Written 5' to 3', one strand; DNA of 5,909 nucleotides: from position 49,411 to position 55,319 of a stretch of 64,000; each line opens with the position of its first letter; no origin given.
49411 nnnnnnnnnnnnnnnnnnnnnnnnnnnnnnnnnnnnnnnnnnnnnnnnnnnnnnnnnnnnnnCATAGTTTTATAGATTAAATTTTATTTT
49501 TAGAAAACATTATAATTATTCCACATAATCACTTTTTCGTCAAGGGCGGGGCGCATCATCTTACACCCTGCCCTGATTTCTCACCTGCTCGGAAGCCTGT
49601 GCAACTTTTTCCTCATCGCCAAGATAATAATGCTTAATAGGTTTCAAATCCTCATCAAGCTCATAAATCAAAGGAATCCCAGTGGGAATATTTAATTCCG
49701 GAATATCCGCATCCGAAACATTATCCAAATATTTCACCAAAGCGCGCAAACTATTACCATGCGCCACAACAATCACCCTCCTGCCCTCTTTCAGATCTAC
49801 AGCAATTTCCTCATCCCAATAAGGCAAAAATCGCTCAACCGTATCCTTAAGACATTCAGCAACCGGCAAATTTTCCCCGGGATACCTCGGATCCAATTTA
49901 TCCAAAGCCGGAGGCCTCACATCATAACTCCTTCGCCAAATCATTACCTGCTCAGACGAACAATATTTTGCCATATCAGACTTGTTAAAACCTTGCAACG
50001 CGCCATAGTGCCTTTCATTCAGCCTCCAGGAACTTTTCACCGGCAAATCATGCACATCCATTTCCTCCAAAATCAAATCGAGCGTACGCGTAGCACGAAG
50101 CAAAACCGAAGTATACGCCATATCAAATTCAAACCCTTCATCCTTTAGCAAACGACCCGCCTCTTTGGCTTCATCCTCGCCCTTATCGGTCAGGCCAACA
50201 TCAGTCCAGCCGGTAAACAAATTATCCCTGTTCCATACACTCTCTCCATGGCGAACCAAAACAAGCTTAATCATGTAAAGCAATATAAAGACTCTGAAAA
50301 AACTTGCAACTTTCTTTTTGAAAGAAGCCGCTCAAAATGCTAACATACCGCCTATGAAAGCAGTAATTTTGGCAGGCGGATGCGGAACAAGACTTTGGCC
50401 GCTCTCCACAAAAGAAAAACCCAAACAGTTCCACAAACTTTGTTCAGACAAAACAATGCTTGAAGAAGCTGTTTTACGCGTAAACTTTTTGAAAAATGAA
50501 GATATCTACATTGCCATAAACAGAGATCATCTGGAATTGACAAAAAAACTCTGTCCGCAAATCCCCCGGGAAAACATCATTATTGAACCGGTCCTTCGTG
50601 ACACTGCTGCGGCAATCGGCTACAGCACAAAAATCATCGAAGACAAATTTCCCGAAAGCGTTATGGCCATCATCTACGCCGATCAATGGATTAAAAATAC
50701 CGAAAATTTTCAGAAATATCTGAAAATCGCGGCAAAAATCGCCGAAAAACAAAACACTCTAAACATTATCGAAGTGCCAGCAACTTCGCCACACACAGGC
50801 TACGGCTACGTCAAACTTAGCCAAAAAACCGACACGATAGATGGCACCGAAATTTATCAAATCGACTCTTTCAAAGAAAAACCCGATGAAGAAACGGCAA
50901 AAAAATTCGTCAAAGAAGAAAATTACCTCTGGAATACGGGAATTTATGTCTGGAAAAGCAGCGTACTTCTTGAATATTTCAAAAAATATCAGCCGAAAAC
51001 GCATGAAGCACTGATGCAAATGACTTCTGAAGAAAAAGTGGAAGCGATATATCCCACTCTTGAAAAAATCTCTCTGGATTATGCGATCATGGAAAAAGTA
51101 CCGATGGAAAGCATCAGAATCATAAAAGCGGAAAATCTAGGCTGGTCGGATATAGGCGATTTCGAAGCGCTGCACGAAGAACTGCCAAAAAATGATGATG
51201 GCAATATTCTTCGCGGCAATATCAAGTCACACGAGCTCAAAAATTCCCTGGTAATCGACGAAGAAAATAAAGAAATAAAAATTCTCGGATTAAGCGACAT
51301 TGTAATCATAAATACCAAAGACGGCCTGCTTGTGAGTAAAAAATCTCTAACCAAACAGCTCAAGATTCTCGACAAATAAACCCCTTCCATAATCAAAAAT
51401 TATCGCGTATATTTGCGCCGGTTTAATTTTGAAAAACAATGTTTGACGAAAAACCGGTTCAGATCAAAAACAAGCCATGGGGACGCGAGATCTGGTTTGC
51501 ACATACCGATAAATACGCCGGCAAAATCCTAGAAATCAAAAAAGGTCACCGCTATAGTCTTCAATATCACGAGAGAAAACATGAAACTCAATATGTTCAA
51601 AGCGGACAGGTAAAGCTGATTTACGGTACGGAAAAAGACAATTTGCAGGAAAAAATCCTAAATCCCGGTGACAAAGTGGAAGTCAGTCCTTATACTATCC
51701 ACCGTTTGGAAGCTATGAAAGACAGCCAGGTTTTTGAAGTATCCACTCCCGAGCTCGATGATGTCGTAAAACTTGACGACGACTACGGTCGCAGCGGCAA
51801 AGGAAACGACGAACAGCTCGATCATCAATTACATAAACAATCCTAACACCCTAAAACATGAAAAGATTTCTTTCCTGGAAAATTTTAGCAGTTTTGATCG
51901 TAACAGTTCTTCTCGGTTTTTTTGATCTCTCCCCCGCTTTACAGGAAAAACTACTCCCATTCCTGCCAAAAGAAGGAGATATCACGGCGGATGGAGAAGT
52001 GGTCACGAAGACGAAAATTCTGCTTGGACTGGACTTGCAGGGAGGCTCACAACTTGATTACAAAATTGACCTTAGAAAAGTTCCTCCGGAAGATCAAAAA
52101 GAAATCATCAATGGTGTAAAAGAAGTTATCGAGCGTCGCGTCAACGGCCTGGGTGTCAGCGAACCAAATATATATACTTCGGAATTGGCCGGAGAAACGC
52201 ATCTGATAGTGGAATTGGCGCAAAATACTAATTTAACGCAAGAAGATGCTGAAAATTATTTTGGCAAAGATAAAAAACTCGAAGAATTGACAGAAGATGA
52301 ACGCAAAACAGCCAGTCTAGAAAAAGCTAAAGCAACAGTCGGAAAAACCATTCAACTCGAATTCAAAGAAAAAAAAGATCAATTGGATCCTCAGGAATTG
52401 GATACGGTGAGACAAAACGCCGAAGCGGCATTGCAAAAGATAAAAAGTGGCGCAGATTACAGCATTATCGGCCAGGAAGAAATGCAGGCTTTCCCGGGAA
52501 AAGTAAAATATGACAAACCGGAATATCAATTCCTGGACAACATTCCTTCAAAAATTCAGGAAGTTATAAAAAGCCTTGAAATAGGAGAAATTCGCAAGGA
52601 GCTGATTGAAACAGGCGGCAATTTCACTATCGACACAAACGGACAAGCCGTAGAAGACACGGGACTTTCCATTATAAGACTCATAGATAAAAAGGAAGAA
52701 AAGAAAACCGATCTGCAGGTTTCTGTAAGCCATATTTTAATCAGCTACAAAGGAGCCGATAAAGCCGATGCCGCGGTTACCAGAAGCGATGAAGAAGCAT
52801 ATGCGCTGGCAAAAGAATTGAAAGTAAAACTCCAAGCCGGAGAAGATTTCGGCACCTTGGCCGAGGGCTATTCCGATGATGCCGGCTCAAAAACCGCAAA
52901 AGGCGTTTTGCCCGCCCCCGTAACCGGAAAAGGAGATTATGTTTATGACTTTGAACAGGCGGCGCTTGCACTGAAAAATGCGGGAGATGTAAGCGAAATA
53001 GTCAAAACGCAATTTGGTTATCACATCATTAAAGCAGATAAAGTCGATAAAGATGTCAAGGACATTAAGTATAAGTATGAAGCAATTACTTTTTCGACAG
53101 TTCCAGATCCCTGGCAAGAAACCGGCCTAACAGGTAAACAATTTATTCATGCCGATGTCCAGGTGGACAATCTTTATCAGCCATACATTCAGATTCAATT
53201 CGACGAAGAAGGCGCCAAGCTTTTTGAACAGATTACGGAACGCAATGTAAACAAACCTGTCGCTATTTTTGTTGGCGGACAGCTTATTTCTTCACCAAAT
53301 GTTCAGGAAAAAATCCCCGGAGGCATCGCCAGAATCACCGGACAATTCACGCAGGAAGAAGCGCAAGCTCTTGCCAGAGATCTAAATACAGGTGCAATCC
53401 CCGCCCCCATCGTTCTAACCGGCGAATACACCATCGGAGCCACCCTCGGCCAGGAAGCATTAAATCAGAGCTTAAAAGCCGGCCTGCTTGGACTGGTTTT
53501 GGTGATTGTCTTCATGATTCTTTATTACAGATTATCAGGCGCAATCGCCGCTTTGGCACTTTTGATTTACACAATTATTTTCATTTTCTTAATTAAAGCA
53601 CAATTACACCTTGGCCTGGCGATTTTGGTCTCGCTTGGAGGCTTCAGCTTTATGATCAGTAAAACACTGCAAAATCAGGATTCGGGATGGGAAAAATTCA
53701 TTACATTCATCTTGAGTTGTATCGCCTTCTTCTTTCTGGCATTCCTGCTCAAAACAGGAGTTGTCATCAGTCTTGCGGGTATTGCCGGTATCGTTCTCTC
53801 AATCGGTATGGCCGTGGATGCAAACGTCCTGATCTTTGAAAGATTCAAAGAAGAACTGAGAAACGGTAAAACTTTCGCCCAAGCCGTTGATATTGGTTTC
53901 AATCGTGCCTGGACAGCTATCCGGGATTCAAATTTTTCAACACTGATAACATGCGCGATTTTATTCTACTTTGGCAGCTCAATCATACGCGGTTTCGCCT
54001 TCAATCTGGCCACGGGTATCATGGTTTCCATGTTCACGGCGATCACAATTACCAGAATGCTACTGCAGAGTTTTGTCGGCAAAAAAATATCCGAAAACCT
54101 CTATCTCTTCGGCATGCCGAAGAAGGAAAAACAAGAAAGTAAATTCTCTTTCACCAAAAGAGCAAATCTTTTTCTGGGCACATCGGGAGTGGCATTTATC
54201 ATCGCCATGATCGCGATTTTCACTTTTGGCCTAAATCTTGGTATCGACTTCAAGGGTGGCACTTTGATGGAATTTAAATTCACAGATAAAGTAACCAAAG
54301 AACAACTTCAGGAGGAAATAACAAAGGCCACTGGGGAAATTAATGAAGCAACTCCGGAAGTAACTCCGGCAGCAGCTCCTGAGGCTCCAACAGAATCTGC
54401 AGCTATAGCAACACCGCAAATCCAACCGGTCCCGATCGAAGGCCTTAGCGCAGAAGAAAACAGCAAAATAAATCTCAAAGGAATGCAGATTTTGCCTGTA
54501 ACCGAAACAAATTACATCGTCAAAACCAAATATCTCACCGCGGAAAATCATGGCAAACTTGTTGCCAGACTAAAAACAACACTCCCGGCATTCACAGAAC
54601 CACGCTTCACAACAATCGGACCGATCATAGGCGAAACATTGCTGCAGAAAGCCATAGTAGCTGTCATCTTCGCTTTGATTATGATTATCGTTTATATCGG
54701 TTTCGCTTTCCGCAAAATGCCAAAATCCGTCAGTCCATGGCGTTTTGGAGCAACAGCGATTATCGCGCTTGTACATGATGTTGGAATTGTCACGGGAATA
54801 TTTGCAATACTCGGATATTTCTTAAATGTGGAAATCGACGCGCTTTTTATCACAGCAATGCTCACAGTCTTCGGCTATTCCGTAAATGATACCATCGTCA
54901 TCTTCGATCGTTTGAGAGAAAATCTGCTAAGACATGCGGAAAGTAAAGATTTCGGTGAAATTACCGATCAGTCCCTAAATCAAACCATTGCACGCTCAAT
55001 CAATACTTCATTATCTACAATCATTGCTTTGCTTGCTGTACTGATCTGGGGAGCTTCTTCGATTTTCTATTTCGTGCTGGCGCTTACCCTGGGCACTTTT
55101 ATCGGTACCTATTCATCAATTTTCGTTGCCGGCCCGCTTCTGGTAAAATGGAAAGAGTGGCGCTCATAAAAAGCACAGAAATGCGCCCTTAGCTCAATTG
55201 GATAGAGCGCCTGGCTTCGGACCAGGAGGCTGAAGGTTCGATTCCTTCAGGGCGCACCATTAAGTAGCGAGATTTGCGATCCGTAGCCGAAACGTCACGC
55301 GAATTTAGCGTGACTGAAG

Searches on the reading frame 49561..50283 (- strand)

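Call 60: search_protein_families(library=pfam, proteins=[window:49561-50283:-], max_evalue=0.001)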
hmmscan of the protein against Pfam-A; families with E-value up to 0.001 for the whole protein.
window:49561-50283:- (240 aa): 1 family
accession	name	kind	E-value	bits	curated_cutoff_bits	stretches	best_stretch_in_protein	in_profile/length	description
PF00300.27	His_Phos_1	-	9.4e-35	120.5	21.7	1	7-212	1-184/194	Histidine phosphatase superfamily (branch 1)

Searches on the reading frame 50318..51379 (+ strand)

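Call 60: search_protein_families(library=pfam, proteins=[window:50318-51379:+], max_evalue=0.001)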
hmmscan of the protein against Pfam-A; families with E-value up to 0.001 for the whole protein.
window:50318-51379:+ (353 aa): 3 families
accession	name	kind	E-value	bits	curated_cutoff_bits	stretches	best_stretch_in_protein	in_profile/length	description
PF00483.29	NTP_transferase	-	3.8e-40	138.4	21.2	1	14-289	1-239/245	Nucleotidyl transferase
PF22640.1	ManC_GMP_beta-helix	-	3.3e-05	24.2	27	1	312-349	12-49/55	MannoseP isomerase/GMP-like beta-helix domain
PF12804.13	NTP_transf_3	-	0.00056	20.6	27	1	15-82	1-63/160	MobA-like NTP transferase domain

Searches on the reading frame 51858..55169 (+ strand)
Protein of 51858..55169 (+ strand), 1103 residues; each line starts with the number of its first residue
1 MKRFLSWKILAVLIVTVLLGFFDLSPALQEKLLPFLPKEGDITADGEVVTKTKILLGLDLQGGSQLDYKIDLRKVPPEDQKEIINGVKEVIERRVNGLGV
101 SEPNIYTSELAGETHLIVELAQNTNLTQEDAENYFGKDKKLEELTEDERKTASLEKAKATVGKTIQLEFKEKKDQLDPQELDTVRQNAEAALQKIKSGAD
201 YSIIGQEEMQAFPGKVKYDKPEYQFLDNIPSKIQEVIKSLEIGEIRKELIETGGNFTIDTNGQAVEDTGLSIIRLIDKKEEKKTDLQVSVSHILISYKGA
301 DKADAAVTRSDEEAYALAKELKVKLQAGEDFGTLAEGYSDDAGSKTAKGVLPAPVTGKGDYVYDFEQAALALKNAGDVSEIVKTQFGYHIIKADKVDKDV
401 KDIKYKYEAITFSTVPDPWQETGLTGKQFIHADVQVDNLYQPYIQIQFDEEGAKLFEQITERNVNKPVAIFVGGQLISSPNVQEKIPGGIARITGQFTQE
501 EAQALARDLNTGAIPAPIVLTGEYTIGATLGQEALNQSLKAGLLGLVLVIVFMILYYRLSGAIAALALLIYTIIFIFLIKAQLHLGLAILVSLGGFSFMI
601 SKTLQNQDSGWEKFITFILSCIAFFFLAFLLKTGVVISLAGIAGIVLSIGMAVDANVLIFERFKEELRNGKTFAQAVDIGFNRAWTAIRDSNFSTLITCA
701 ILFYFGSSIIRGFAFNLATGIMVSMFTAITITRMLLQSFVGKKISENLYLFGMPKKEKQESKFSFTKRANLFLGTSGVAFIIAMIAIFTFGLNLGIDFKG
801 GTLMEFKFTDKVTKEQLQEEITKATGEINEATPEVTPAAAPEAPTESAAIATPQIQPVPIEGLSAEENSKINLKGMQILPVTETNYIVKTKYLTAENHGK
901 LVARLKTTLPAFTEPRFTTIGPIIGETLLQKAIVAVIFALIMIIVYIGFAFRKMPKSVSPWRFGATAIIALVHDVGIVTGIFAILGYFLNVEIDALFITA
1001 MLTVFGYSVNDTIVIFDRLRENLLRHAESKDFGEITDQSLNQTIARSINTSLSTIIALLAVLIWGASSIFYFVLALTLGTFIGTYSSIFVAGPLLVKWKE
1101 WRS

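Call 60: search_protein_families(library=pfam, proteins=[window:51858-55169:+], max_evalue=0.001)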
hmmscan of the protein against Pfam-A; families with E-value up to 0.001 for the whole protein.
window:51858-55169:+ (1103 aa): 8 families
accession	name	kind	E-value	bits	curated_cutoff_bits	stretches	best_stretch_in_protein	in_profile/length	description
PF02355.23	SecD_SecF_C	-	4.6e-67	225.5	20.5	2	905-1100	6-188/189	Protein export membrane protein SecD/SecF, C-terminal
PF22599.2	SecDF_P1_head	-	2.8e-26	92.1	27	1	422-516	19-114/114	SecDF, P1 head subdomain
PF13616.12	Rotamase_3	-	6.5e-25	88.4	22.5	1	271-394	2-113/116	PPIC-type PPIASE domain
PF00639.27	Rotamase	-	3e-21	76.6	21.7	1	292-394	1-96/97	PPIC-type PPIASE domain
PF07549.19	Sec_GG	-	8.7e-13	47.8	20.3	1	785-811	1-27/28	SecD/SecF GG Motif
PF03176.21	MMPL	-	1.3e-09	37.9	20.5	1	627-743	191-305/333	MMPL family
PF21760.3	SecD_1st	-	2e-08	34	27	1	86-125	3-39/60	Protein translocase subunit SecDF, P1 domain, N-terminal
PF13145.12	Rotamase_2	-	0.00085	20.6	27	1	310-398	31-110/121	PPIC-type PPIASE domain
